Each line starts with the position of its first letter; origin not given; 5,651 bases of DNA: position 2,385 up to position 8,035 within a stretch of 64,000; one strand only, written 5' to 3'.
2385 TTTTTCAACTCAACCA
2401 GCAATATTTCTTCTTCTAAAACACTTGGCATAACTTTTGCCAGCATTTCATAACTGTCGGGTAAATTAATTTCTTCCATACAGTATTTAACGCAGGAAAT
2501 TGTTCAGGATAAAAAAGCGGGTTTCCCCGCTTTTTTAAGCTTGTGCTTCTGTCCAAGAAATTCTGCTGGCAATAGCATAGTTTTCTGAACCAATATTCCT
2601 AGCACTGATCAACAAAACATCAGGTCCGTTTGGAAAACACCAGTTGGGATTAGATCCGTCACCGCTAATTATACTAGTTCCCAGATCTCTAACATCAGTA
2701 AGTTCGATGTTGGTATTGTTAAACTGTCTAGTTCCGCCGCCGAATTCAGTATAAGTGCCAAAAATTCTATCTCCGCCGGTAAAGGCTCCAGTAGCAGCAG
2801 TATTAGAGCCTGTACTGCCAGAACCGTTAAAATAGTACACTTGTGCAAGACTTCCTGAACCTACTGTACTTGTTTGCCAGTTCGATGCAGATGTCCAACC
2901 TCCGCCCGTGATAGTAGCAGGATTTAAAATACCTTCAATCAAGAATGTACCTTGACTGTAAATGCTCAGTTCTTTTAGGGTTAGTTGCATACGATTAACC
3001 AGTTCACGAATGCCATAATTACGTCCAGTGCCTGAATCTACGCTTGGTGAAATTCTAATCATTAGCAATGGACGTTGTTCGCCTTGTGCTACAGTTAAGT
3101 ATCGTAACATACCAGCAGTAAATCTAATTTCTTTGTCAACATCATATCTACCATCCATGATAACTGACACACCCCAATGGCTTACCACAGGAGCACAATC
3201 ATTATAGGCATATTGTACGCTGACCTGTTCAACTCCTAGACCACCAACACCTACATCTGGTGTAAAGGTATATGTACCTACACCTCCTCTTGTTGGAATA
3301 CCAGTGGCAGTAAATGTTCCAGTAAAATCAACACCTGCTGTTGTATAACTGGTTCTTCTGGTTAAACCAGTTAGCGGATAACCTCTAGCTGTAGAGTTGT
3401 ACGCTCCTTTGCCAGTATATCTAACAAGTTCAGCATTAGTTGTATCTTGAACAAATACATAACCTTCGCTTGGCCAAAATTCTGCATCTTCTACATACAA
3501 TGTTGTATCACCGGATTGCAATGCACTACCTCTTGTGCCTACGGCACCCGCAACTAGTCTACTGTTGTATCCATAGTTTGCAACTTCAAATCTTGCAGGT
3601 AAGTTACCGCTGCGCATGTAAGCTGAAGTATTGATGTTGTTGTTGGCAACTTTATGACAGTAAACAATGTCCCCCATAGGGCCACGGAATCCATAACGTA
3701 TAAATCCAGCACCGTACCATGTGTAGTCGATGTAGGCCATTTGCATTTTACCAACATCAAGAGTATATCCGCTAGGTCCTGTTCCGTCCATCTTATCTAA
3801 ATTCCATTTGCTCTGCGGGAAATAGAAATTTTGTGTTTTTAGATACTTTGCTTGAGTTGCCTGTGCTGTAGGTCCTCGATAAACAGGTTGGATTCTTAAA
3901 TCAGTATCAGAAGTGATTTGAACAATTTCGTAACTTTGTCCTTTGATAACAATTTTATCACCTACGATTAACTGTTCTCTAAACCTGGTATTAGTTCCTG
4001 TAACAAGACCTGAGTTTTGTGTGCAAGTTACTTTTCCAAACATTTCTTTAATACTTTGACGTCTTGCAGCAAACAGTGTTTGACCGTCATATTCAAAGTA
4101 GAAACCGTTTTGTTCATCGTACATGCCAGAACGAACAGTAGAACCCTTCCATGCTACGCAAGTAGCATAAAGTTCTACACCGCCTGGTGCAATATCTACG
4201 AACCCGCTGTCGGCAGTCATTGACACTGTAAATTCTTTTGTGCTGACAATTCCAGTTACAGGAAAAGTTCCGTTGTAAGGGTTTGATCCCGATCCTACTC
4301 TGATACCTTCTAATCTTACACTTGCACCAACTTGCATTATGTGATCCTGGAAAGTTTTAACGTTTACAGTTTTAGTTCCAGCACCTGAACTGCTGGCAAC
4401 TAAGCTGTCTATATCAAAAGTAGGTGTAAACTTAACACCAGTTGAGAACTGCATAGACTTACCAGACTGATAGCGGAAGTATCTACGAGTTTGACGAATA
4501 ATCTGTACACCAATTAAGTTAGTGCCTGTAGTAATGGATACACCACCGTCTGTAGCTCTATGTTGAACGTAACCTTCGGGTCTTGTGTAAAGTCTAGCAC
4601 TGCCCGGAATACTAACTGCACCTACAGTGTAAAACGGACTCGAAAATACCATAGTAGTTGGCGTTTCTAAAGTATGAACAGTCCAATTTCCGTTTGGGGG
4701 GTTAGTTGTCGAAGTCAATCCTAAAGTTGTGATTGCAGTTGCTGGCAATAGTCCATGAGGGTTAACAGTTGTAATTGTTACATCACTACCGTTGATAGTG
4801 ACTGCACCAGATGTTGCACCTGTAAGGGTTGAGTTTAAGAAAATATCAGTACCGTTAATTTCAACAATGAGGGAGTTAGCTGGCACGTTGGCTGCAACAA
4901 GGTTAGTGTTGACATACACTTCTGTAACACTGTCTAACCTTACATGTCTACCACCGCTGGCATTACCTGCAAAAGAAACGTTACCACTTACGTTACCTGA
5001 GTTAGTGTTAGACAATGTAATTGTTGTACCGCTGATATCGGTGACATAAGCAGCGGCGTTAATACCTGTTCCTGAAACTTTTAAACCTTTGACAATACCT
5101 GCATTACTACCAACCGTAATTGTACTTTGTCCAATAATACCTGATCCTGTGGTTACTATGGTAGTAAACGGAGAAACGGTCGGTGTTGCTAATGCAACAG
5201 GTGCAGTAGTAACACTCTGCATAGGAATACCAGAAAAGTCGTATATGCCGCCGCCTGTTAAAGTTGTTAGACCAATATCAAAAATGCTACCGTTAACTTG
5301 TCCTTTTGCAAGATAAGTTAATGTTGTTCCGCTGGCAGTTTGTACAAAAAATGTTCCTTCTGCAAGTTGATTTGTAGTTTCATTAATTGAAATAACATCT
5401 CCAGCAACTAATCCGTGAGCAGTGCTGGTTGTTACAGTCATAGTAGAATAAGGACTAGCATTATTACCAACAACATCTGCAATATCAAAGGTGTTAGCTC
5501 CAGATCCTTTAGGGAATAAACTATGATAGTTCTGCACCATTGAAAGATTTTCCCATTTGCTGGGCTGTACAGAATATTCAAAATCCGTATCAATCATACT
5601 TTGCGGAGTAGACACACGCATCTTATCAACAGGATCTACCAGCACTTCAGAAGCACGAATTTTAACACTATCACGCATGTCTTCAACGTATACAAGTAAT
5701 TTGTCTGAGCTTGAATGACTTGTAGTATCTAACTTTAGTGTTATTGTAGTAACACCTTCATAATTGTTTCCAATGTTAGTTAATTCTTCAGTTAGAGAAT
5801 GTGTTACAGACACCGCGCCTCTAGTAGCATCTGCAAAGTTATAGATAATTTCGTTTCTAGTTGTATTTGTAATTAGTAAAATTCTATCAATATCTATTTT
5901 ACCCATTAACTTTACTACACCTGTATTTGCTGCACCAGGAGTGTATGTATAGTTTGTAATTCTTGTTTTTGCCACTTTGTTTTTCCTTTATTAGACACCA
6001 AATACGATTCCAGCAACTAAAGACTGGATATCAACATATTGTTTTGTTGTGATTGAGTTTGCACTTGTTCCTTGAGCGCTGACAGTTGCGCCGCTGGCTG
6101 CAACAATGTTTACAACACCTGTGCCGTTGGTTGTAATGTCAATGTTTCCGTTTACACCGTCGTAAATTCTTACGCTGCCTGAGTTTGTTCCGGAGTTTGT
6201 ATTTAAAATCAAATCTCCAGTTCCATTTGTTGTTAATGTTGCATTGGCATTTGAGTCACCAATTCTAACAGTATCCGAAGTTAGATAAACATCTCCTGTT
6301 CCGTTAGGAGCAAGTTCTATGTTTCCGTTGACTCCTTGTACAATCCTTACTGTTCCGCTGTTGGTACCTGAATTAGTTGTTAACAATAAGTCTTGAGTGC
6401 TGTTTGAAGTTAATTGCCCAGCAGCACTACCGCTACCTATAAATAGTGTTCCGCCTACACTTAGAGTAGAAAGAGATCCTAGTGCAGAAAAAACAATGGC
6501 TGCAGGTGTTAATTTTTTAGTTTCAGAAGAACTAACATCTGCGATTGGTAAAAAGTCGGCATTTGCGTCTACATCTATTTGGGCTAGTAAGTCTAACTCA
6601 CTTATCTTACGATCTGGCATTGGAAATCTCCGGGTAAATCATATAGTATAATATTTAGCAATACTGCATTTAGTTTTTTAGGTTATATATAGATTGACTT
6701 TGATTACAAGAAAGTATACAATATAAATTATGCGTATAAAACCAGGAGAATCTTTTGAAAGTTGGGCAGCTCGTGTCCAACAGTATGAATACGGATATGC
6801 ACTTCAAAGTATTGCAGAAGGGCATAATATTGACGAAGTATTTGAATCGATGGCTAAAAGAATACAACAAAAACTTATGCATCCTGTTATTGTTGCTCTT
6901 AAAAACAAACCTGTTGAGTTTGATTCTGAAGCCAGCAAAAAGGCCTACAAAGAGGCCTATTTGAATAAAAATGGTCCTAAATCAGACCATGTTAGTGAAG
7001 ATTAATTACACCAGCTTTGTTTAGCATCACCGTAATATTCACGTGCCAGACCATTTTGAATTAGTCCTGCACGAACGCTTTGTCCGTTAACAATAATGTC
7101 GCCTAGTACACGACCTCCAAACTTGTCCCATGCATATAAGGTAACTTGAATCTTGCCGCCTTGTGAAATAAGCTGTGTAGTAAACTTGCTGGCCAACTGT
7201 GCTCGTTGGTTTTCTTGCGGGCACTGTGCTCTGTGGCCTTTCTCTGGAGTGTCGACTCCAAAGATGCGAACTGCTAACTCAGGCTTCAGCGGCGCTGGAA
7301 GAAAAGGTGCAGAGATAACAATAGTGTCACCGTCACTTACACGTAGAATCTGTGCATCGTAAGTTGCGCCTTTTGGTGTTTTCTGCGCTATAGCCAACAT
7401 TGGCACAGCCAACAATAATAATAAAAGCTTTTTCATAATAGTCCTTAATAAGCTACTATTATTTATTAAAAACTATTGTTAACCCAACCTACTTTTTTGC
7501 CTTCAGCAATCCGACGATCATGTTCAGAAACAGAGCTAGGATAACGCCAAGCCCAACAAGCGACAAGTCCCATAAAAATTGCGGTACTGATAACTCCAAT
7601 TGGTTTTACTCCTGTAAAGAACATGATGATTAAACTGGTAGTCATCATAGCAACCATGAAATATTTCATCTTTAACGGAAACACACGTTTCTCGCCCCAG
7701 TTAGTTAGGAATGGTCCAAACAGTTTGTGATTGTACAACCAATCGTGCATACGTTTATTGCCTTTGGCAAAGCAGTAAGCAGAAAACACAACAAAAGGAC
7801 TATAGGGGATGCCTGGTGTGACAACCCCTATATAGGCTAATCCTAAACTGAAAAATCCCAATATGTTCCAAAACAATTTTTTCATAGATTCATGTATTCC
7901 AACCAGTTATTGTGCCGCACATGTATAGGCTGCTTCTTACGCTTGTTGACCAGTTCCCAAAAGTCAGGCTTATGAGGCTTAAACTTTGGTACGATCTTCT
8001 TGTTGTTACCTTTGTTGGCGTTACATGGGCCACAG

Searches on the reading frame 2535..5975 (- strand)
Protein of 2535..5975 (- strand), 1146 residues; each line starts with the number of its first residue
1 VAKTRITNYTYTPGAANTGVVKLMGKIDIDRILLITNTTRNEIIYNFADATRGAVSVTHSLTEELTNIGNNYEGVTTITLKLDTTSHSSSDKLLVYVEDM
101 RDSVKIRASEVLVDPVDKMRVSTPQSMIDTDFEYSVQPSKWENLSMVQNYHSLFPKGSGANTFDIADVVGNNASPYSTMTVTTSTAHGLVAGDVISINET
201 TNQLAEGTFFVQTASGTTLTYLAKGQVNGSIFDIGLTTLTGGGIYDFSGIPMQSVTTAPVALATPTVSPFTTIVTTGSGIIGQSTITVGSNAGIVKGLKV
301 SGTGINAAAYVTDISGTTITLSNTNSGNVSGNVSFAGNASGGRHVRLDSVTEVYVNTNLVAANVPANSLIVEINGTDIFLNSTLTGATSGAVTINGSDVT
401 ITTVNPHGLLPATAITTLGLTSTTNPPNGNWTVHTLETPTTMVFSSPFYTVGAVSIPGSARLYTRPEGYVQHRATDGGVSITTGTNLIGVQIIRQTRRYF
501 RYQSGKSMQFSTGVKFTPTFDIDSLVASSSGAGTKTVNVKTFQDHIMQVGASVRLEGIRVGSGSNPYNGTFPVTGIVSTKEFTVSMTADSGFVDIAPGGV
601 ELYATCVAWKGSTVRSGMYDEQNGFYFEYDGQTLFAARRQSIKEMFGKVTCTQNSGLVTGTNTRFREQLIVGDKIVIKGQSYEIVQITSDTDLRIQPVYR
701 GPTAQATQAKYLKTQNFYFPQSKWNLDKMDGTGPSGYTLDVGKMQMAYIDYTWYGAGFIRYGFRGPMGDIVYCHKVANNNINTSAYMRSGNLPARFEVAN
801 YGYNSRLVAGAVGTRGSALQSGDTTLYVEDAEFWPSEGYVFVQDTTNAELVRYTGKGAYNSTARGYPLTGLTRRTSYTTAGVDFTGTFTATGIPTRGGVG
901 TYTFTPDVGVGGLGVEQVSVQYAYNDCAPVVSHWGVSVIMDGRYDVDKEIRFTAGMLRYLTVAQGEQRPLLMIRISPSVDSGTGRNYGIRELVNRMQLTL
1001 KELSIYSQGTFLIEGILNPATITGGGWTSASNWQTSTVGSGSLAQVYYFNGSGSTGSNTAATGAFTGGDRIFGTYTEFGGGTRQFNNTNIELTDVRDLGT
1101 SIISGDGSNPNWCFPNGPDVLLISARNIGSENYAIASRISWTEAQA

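Call 13: search_protein_families(library=phrogs, proteins=[window:2535-5975:-], max_evalue=0.001)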
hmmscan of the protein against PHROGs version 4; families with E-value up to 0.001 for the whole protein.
window:2535-5975:- (1146 aa): 3 families
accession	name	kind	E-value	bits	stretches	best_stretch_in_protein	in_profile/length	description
phrog_5838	-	head and packaging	1.1e-223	746.3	3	385-860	244-710/1106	virion structural protein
phrog_1645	-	head and packaging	1.8e-37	130.2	2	610-805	139-266/440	virion structural protein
phrog_1980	-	tail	3.1e-09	37.7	1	649-705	9-69/449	tail fiber protein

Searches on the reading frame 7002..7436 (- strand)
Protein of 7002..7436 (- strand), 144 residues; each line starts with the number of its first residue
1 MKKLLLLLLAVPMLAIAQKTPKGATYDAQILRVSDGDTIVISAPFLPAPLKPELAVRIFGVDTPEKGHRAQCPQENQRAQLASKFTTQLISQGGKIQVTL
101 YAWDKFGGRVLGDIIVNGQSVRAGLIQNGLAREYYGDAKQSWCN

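Call 36: search_protein_families(library=pfam, proteins=[window:7002-7436:-], max_evalue=0.01)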
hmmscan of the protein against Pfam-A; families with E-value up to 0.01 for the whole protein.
window:7002-7436:- (144 aa): 1 family
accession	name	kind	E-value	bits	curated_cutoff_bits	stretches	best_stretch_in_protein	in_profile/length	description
PF00565.23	SNase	-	1e-10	42.5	21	1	56-135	2-78/107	Staphylococcal nuclease homologue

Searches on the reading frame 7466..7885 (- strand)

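Call 36: search_protein_families(library=pfam, proteins=[window:7466-7885:-], max_evalue=0.01)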
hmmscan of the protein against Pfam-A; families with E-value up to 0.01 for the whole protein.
window:7466-7885:- (139 aa): 1 family
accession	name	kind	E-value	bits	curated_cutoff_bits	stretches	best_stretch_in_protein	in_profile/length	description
PF04304.18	DUF454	-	8.4e-31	106.8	35.1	1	3-116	1-114/115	Protein of unknown function (DUF454)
